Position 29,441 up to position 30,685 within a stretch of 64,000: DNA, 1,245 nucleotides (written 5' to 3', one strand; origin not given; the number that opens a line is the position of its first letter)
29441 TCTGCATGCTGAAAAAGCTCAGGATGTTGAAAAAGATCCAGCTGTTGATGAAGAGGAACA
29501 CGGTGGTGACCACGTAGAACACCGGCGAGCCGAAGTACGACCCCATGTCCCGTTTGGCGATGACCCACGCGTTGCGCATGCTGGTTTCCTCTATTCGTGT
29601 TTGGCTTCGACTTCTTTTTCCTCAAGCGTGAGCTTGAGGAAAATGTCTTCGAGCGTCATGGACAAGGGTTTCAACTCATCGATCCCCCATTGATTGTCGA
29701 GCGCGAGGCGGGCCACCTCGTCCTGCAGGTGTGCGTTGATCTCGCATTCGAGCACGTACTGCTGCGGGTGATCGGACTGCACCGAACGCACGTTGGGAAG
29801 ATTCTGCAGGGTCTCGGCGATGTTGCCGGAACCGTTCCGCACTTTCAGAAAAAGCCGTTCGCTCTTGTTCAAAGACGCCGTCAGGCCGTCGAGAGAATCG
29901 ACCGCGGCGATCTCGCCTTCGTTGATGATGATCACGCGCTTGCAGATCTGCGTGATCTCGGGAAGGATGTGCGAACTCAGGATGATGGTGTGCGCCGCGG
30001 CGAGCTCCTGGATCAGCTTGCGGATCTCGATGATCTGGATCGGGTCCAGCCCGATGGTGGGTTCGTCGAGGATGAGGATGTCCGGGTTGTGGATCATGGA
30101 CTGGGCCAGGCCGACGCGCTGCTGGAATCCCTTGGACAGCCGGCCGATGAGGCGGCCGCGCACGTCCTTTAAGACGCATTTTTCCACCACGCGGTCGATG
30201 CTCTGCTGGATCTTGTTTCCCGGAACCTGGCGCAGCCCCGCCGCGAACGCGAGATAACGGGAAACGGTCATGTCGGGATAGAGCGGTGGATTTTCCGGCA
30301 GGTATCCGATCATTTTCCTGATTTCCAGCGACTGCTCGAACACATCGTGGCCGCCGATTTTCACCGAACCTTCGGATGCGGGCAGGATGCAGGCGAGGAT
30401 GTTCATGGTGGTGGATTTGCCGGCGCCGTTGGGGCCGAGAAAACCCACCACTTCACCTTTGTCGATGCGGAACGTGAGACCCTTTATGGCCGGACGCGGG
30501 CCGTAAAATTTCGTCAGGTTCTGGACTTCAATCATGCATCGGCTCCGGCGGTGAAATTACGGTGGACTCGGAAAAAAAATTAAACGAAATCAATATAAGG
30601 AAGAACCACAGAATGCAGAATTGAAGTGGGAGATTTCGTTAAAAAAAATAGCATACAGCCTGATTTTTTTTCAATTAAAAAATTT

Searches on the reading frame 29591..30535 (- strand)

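Call 15: search_protein_families(library=pfam, proteins=[window:29591-30535:-], max_evalue=0.00001)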
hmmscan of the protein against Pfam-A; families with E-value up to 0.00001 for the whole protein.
window:29591-30535:- (314 aa): 2 families
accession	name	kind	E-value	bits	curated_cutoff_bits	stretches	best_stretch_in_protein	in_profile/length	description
PF00005.33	ABC_tran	-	1.7e-30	106.8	25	1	18-160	2-136/137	ABC transporter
PF13304.12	AAA_21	-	7.7e-11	43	27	1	104-192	195-300/304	AAA domain, putative AbiEii toxin, Type IV TA system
